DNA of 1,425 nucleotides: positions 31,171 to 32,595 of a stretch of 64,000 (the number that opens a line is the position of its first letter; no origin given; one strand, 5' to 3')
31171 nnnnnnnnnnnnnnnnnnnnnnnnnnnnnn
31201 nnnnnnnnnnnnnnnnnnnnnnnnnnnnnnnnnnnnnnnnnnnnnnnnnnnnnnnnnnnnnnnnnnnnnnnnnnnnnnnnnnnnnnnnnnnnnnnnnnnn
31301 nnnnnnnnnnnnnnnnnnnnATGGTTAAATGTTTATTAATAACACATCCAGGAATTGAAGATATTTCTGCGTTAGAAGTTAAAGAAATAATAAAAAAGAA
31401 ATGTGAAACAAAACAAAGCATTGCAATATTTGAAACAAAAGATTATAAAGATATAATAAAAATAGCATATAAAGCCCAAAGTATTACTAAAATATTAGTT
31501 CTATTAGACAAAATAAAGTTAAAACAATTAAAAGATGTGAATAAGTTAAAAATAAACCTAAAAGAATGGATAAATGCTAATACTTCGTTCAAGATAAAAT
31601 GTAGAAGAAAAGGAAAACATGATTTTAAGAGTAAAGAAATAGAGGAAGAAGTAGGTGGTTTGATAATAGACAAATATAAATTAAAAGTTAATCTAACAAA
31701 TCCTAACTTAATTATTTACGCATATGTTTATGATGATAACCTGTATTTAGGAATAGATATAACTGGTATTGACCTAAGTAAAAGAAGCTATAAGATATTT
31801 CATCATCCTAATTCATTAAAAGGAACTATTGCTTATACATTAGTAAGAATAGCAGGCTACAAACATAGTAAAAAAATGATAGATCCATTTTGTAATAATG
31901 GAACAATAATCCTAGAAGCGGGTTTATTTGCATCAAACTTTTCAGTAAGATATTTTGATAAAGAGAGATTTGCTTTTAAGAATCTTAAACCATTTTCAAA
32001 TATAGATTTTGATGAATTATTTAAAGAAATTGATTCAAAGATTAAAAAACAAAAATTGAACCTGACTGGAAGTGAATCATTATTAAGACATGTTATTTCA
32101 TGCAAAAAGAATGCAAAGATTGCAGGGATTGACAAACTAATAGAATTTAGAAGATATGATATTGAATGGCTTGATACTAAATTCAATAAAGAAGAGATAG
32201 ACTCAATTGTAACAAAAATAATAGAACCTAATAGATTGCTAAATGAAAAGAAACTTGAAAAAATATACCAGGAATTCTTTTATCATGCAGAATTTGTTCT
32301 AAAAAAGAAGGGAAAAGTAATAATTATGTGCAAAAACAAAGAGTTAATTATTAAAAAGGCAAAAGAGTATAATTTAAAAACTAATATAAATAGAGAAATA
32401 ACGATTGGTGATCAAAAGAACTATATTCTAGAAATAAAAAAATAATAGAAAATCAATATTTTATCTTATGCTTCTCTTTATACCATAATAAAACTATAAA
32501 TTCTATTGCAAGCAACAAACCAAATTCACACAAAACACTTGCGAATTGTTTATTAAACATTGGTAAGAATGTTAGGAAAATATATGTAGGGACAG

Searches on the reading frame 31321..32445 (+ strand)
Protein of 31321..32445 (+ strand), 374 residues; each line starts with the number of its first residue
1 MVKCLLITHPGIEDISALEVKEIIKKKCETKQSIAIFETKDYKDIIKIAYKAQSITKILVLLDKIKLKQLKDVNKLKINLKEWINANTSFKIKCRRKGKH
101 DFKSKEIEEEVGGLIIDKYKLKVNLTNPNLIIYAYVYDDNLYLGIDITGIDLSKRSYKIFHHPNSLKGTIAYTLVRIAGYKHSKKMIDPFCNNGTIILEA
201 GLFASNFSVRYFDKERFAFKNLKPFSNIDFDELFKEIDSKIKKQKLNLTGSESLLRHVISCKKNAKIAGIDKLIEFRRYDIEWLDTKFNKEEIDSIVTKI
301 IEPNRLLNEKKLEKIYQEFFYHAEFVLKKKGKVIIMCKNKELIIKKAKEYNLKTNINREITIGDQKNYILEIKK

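Call 11: search_protein_families(library=pfam, proteins=[window:31321-32445:+], max_evalue=0.0001)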
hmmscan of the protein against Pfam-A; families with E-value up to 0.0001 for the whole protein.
window:31321-32445:+ (374 aa): 2 families
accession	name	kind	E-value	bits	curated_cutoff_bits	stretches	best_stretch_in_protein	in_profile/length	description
PF01170.24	UPF0020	-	4.8e-28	98.7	22.3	1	155-363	1-192/197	RMKL-like, methyltransferase domain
PF02926.22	THUMP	-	1.9e-15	57.5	20.6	1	77-146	13-84/84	THUMP domain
